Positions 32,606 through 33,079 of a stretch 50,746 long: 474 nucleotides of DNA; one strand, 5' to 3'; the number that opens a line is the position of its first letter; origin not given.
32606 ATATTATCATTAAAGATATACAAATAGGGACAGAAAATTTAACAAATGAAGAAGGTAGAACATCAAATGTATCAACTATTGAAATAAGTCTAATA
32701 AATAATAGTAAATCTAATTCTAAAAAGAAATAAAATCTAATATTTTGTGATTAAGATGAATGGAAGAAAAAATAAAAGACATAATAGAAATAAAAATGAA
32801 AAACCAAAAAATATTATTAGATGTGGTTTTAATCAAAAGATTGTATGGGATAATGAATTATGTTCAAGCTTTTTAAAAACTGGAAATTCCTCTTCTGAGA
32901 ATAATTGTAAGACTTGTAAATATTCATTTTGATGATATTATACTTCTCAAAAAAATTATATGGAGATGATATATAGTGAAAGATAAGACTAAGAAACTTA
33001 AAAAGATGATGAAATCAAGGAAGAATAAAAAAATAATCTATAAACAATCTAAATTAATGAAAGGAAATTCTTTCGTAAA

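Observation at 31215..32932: Two unannotated 58-aa C-X12-C-X14-C-X2-C paralogs, one in each of two mirror-image cold-shock gene modules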

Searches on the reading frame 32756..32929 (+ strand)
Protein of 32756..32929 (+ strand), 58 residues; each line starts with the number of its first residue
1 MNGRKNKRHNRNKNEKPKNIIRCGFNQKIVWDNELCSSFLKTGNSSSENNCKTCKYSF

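Call 4: search_protein_families(library=pfam, proteins=[window:32756-32929:+], max_evalue=1)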
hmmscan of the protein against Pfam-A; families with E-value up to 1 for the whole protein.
seq(58 aa): 0 families

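Call 6: find_homologous_proteins(query=window:32756-32929:+, max_evalue=0.1)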
Query seq(58 aa) (58 aa): 4 proteins with E <= 0.1 among 4 candidates.
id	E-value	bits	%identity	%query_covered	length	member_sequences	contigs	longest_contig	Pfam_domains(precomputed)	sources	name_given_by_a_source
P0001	1.7e-28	115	91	100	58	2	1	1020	-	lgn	-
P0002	8.7e-24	100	83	100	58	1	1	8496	-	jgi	jgi:hypothetical protein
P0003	2.0e-19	86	86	86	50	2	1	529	-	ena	-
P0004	3.6e-18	82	72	100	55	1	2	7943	-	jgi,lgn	jgi:hypothetical protein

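Call 12: find_encoding_contigs(protein=P0002, flank=5000)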
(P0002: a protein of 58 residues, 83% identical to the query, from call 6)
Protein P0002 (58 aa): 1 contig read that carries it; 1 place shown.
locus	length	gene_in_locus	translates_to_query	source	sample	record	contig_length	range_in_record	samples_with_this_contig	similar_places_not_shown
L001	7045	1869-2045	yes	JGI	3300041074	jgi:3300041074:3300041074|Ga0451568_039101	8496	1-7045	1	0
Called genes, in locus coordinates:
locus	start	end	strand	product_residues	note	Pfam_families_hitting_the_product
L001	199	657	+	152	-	-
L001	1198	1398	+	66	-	PF00313:CSD, PF08206:OB_RNB (weak)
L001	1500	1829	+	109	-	PF01918:Alba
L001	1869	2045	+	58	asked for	-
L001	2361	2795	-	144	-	PF00254:FKBP_C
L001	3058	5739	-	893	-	PF17957:Big_7 (weak), PF18911:PKD_4, PF00801:PKD, PF22352:K319L-like_PKD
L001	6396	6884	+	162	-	-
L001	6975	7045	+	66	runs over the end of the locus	-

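Call 13: find_encoding_contigs(protein=P0004, flank=5000)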
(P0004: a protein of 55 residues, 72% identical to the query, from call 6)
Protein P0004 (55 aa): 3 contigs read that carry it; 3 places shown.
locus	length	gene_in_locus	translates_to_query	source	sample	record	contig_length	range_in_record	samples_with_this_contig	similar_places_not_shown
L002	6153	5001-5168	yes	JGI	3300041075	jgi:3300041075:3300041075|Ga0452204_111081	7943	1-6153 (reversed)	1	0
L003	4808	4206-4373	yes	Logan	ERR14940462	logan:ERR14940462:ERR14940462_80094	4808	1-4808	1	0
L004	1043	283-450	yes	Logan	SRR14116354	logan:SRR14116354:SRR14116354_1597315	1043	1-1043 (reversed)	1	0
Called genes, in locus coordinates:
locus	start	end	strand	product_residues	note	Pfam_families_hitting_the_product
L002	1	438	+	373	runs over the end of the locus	PF01266:DAO (faint), PF01494:FAD_binding_3 (faint), PF12831:FAD_oxidored (faint), PF22578:GGR_cat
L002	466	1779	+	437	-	PF00890:FAD_binding_2 (faint), PF00996:GDI (faint), PF01266:DAO (faint), PF01593:Amino_oxidase, PF03486:HI0933_like (faint), PF13450:NAD_binding_8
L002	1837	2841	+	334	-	PF01040:UbiA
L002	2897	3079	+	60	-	-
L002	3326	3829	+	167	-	-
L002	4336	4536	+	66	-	PF00313:CSD, PF08206:OB_RNB (weak)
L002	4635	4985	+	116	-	PF01918:Alba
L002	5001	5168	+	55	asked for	-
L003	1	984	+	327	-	?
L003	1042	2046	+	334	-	PF01040:UbiA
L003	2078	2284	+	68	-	-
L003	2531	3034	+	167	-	-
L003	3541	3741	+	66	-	PF00313:CSD, PF08206:OB_RNB (weak)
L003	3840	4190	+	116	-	PF01918:Alba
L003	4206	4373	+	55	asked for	-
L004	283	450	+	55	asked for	-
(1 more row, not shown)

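Call 20: find_related_loci(query=A1, collection=genome_contigs, flank=5000)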
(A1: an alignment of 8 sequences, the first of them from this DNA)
Query A1 (58 aa) in genome_contigs; peptide patterns used: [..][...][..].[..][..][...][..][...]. (x = any residue, [..] = any of these).
38 stretches matched a pattern, but none encodes a relative of the query by tblastn (E <= 1e-3).

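Call 21: find_related_loci(query=A1, collection=metagenome_contigs, flank=4000)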
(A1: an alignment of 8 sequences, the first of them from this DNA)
Query A1 (58 aa) in metagenome_contigs; peptide patterns used: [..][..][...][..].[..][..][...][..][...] (x = any residue, [..] = any of these).
109 stretches matched a pattern, but none encodes a relative of the query by tblastn (E <= 1e-3).

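Call 27: search_protein_representatives(alignment_id=A1)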
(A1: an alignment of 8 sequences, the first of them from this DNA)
Query: 8 sequences, 58 profile positions. Proteins with E-value up to 0.001 (for the whole library): 44; up to 1e-10: 12; up to 1e-30: 0. The best 44 are listed.
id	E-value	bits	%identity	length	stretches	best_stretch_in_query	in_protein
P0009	1.4e-22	95.5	-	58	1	1-58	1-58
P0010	1.2e-15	73.3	-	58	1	1-58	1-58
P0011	1.1e-13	67.1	-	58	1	1-58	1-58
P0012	8.4e-13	64.2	-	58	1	1-58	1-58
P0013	1.7e-12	63.3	-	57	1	1-58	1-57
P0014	5.9e-12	61.5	-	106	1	1-58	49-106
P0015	1.4e-11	60.4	-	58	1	1-58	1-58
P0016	2.4e-11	59.6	-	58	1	1-58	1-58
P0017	2.8e-11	59.4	-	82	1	1-58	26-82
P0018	6.0e-11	58.3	-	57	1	1-58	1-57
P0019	6.4e-11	58.2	-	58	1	1-58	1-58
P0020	7.6e-11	58.0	-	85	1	13-58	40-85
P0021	2.5e-10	56.3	-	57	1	1-58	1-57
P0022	1.4e-09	53.9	-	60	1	1-58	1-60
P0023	1.9e-09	53.5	-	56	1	1-58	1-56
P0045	7.6e-05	38.8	-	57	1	3-58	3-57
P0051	3.4e-04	36.7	-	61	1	1-58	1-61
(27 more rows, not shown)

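Call 30: find_homologous_proteins(query=A2, max_evalue=0.001)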
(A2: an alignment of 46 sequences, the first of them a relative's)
Query A2 (46 sequences) (58 aa, profile of the alignment): 24 proteins with E <= 0.001 among 35 candidates.
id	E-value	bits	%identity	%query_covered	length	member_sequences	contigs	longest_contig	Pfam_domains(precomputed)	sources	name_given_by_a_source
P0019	2.2e-17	81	100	100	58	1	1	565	-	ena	-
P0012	2.8e-17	80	33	100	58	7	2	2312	-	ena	-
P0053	3.1e-17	80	53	100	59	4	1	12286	-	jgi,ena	-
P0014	3.5e-16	77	55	100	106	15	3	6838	-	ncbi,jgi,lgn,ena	-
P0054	4.0e-16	76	36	100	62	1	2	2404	-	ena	-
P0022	4.7e-16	76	30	100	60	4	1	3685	-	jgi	-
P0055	4.8e-16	76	52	100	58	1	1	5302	-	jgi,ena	-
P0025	6.1e-16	76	26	100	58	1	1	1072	-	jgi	jgi:hypothetical protein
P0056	7.0e-16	76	50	69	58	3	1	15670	-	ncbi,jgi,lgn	-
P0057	7.5e-16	76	41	93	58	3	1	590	-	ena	-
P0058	2.6e-15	74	38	100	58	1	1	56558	-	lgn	-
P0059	9.0e-15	72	41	79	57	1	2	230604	-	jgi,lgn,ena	-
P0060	4.6e-14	70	36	93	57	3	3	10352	-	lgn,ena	-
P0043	4.7e-14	70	40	93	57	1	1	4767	-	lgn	-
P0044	6.1e-14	69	41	67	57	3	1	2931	-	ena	-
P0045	1.1e-13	69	36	100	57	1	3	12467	-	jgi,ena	jgi:hypothetical protein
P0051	1.4e-10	59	32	67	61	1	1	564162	-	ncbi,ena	-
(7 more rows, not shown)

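Call 32: find_encoding_contigs(protein=P0059, flank=4000, max_places=3)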
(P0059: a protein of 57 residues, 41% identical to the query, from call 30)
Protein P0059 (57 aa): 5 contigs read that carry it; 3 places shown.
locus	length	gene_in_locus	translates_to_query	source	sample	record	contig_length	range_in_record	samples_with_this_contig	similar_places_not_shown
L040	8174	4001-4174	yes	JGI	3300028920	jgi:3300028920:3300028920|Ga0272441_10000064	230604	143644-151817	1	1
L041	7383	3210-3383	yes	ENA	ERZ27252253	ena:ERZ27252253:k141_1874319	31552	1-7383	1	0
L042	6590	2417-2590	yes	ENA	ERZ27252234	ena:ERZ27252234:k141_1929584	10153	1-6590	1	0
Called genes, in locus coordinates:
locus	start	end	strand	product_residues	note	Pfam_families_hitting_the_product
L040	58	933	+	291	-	-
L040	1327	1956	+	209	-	-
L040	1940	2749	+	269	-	-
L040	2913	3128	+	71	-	-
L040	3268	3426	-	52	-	-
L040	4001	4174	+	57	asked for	-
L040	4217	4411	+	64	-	PF00313:CSD (weak)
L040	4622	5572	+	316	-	PF08271:Zn_Ribbon_TF, PF00382:TFIIB, PF04545:Sigma70_r4 (faint), PF00382:TFIIB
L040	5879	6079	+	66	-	PF00313:CSD, PF08206:OB_RNB (weak)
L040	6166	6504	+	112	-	PF01918:Alba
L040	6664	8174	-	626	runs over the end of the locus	-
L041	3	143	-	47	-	?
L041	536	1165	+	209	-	-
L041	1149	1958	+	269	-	-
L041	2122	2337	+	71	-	-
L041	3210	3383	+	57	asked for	-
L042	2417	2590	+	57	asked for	-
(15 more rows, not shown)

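Call 33: find_encoding_contigs(protein=P0051, flank=4000, max_places=3)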
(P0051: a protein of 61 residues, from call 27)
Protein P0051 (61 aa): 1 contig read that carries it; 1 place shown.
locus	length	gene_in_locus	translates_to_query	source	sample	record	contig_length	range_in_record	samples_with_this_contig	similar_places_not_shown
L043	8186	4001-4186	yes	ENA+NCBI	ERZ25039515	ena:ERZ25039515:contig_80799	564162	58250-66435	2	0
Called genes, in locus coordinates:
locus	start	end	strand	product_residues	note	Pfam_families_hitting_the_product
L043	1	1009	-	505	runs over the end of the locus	PF02446:Glyco_hydro_77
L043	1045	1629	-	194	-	PF02525:Flavodoxin_2, PF03358:FMN_red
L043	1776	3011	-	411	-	PF04851:ResIII, PF00270:DEAD, PF00271:Helicase_C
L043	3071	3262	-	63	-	PF00313:CSD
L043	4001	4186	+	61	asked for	-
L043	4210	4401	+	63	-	PF00313:CSD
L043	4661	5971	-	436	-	PF25470:DUF7901 (weak)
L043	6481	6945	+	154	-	PF01797:Y1_Tnp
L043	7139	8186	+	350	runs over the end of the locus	PF00890:FAD_binding_2 (weak), PF01266:DAO (faint), PF03486:HI0933_like (weak), PF07992:Pyr_redox_2 (weak), PF13450:NAD_binding_8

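Call 34: find_encoding_contigs(protein=P0058, flank=4000, max_places=3)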
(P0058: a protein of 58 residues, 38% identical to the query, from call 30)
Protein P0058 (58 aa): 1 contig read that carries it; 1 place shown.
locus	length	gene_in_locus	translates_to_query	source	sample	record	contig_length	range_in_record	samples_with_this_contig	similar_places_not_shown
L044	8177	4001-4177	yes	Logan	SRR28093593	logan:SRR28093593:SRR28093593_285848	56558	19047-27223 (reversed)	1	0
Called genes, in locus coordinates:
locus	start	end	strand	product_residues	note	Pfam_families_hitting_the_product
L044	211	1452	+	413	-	PF00091:Tubulin, PF12327:FtsZ_C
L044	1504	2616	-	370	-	-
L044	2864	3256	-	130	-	-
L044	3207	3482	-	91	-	-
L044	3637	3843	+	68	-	-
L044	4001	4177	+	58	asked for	-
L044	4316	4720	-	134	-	PF01814:Hemerythrin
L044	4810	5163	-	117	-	-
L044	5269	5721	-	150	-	PF10771:DUF2582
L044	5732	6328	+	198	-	PF25084:LbH_EIF2B (weak), PF25087:GMPPB_C (weak), PF00132:Hexapep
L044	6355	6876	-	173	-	PF02572:CobA_CobO_BtuR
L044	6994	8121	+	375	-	PF02771:Acyl-CoA_dh_N, PF02770:Acyl-CoA_dh_M, PF00441:Acyl-CoA_dh_1, PF08028:Acyl-CoA_dh_2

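Call 35: find_encoding_contigs(protein=P0056, flank=4000, max_places=3)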
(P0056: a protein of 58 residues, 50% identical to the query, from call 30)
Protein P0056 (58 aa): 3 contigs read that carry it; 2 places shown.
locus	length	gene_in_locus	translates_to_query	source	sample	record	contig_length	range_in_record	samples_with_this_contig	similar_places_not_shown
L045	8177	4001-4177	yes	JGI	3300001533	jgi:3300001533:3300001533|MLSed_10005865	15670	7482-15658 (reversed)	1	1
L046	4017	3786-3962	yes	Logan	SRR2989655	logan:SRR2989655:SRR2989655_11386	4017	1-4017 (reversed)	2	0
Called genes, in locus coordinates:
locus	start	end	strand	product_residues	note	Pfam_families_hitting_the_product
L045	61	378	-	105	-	-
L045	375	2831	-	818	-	PF00144:Beta-lactamase, PF07224:Chlorophyllase (weak)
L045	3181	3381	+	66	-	PF00313:CSD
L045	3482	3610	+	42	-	-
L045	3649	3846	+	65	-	-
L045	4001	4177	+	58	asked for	-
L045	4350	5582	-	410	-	PF00162:PGK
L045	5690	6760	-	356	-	PF00044:Gp_dh_N, PF02800:Gp_dh_C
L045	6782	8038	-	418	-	PF00919:UPF0004, PF04055:Radical_SAM, PF01938:TRAM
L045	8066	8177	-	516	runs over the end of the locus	PF01921:tRNA-synt_1f, PF09334:tRNA-synt_1g (faint), PF19269:Anticodon_2 (faint)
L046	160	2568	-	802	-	PF00144:Beta-lactamase, PF07224:Chlorophyllase (weak)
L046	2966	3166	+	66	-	PF00313:CSD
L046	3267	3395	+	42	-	-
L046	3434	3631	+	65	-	-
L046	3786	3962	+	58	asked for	-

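Call 39: search_solved_structures(query=A2, max_evalue=10, show_alignments=3)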
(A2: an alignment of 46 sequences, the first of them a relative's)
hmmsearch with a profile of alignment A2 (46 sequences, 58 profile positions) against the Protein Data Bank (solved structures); distinct sequences matched with E-value up to 10: 1.
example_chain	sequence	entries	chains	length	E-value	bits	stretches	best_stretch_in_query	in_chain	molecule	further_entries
9myp_A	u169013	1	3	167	5.4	10.3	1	20-55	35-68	HORMA domain-containing protein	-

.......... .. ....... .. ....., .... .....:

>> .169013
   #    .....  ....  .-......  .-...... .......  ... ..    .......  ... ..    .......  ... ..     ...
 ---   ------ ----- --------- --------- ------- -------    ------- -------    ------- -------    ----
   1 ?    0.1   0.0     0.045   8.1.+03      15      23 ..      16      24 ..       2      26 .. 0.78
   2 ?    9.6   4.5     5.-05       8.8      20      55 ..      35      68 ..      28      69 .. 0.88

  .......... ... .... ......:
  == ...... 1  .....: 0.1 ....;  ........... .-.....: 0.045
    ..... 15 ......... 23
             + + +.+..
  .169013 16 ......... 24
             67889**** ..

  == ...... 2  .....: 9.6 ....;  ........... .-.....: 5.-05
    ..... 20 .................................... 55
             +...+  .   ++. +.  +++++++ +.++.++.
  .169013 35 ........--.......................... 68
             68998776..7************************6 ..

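Call 40: search_protein_families(library=ncbifam, alignment_id=A2, max_evalue=1)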
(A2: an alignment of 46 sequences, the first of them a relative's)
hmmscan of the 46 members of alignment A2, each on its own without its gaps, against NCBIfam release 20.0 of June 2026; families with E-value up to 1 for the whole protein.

A. member 1, P0019 (58 aa): 0 families

B. families by the number of members that match (of 46 scanned): 8 families
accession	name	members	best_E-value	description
TIGR01031.1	rpmF_bact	2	0.014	50S ribosomal protein L32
NF009055.0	PRK12389.1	2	0.19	glutamate-1-semialdehyde 2,1-aminomutase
NF007204.0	PRK09625.1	1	0.029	pyruvate flavodoxin oxidoreductase subunit delta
NF011302.0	PRK14714.1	1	0.089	DNA-directed DNA polymerase II large subunit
NF005314.0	PRK06848.1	1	0.11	cytidine deaminase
NF011338.0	PRK14752.1-4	1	0.22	delta-lysin family phenol-soluble modulin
NF045510.1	4Cys_prefix_kin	1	0.32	4-Cys prefix domain-containing protein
NF053506.1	Fsx1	1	0.36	fusexin 1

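Call 43: predict_structure(alignment_id=A3)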
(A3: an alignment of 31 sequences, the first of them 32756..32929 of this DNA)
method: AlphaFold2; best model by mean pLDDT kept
length: 58 residues; sequences in the alignment: 31
mean_pLDDT: 69.3   pTM: 0.39
mean pLDDT of the five models: 69.3, 63.2, 62.5, 57.1, 54.7
residues with pLDDT >= 90: 0; 70-90: 33; 50-70: 23; < 50: 2
segments of 3 or more residues with pLDDT < 50: none
pLDDT, mean of each block of 10 residues (from residue 1): 52 62 81 76 67 79
secondary structure, 60 per line:
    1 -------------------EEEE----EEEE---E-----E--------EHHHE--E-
elements in order: E20-23 E28-31

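Call 45: search_protein_families(library=pfam, alignment_id=A2, max_evalue=1)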
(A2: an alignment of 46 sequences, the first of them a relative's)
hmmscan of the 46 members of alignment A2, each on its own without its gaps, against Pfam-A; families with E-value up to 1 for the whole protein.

A. member 1, P0019 (58 aa): 2 families
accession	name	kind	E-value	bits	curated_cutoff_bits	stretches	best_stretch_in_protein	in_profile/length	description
PF01485.27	IBR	-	0.5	10.9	24.3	0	33-58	23-51/65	IBR domain, a half RING-finger domain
PF03604.18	Zn_ribbon_RPAB4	-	0.83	9.9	24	0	35-56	5-25/32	DNA directed RNA polymerase, 7 kDa subunit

B. families by the number of members that match (of 46 scanned): 17 families
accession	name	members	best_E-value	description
PF14570.12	zf-RING_4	3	0.026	RING/Ubox like zinc-binding domain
PF10235.14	Cript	2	0.022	Microtubule-associated protein CRIPT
PF13240.11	Zn_Ribbon_1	2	0.034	zinc-ribbon domain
PF22311.1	DUF6970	1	0.014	Domain of unknown function (DUF6970)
PF12511.13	DUF3716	1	0.023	Protein of unknown function (DUF3716)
PF02919.20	Topoisom_I_N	1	0.027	Eukaryotic DNA topoisomerase I, DNA binding fragment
PF09703.15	Cas_Csa4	1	0.044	CRISPR-associated protein (Cas_Csa4)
PF01783.29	Ribosomal_L32p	1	0.049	Ribosomal L32p protein family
PF23580.1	Znf_XAF1_N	1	0.05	XIAP-associated factor 1-like, N-terminal zinc finger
PF02591.20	Zn_ribbon_9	1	0.067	C4-type zinc ribbon domain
PF11430.13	EGL-1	1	0.075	Programmed cell death activator EGL-1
PF03936.21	Terpene_synth_C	1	0.086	Terpene synthase family, metal binding domain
PF02201.23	SWIB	1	0.12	SWIB/MDM2 domain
PF08252.16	Leader_CPA1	1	0.16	arg-2/CPA1 leader peptide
PF01485.27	IBR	1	0.5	IBR domain, a half RING-finger domain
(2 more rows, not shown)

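Call 47: fold_search(model_id=the predicted structure, library=pdb)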
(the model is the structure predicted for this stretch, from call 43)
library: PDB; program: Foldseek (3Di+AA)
matches with E <= 10: 4; with E <= 0.001: 0
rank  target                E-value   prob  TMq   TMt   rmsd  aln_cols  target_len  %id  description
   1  1df1_A                6.4e+00  0.02  0.19  0.04   8.0        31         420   16  MURINE INOSOXY DIMER WITH ISOTHIOUREA BOUND IN THE ACTIVE SITE (released 1999-12-08)
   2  8g57_K                8.4e+00  0.02  0.20  0.06   9.0        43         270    5  Structure of nucleosome-bound Sirtuin 6 deacetylase (released 2023-04-26)
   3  4cx0_B                8.9e+00  0.01  0.20  0.04  12.3        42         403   10  Structure of bovine endothelial nitric oxide synthase Y477A mutant heme domain in complex with 6-((((3S, 5R)-5-(((6-AM (released 2014-08-13)
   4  1qxf_MODEL_1_A        9.6e+00  0.01  0.16  0.16   8.8        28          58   14  SOLUTION STRUCTURE OF 30S RIBOSOMAL PROTEIN S27E FROM ARCHAEOGLOBUS FULGIDUS: GR2, A NESG TARGET PROTEIN (released 2003-09-16)

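Call 51: find_encoding_contigs(protein=P0045, flank=4000, max_places=3)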
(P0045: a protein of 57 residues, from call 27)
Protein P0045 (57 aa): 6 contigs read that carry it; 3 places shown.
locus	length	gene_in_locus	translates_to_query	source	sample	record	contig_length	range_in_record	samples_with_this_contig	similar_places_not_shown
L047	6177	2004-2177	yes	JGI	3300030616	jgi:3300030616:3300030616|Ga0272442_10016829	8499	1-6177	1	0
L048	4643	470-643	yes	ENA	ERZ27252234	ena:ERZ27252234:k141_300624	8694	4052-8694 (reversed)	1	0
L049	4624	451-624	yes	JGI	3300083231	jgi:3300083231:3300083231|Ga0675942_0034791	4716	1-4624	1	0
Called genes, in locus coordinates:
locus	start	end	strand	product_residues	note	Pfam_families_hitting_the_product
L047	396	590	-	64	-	-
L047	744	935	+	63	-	PF00313:CSD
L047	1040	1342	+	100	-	PF01918:Alba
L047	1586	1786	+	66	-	PF00313:CSD, PF08206:OB_RNB (weak)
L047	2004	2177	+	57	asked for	-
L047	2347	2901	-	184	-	PF00352:TBP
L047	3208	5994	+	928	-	PF25470:DUF7901, PF20009:GEVED (faint)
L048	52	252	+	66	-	PF00313:CSD, PF08206:OB_RNB (weak)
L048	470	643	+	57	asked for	-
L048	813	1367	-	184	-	PF00352:TBP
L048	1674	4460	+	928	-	PF25470:DUF7901, PF20009:GEVED (faint)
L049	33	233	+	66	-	PF00313:CSD, PF08206:OB_RNB (weak)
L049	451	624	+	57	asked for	-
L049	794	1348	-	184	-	PF00352:TBP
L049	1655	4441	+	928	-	PF25470:DUF7901, PF20009:GEVED (faint)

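Call 52: find_encoding_contigs(protein=P0060, flank=4000, max_places=3)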
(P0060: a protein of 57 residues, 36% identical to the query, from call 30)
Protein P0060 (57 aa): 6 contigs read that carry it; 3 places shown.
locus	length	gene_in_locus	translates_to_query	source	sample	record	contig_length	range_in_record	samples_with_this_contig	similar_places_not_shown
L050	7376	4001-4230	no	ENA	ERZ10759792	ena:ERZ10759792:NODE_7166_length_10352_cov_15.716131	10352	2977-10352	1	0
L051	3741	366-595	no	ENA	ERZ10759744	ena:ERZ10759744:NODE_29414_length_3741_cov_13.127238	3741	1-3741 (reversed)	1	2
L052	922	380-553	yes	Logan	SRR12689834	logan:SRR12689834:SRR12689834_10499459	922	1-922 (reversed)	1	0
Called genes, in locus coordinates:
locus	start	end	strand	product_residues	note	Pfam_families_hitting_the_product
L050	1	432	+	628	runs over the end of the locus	PF04851:ResIII (faint), PF09848:SLFN-g3_helicase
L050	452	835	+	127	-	-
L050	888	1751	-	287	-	PF00085:Thioredoxin (faint), PF13905:Thioredoxin_8 (faint), PF08534:Redoxin, PF00578:AhpC-TSA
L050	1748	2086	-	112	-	PF12773:DZR (faint), PF13248:Zn_ribbon_3, PF10571:UPF0547 (weak)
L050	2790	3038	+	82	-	PF24434:DUF7557 (weak)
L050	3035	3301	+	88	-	PF05016:ParE_toxin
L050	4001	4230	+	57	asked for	-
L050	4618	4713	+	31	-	-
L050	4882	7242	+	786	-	-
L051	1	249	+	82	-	?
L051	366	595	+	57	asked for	-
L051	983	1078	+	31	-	-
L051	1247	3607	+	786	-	-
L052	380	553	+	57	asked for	-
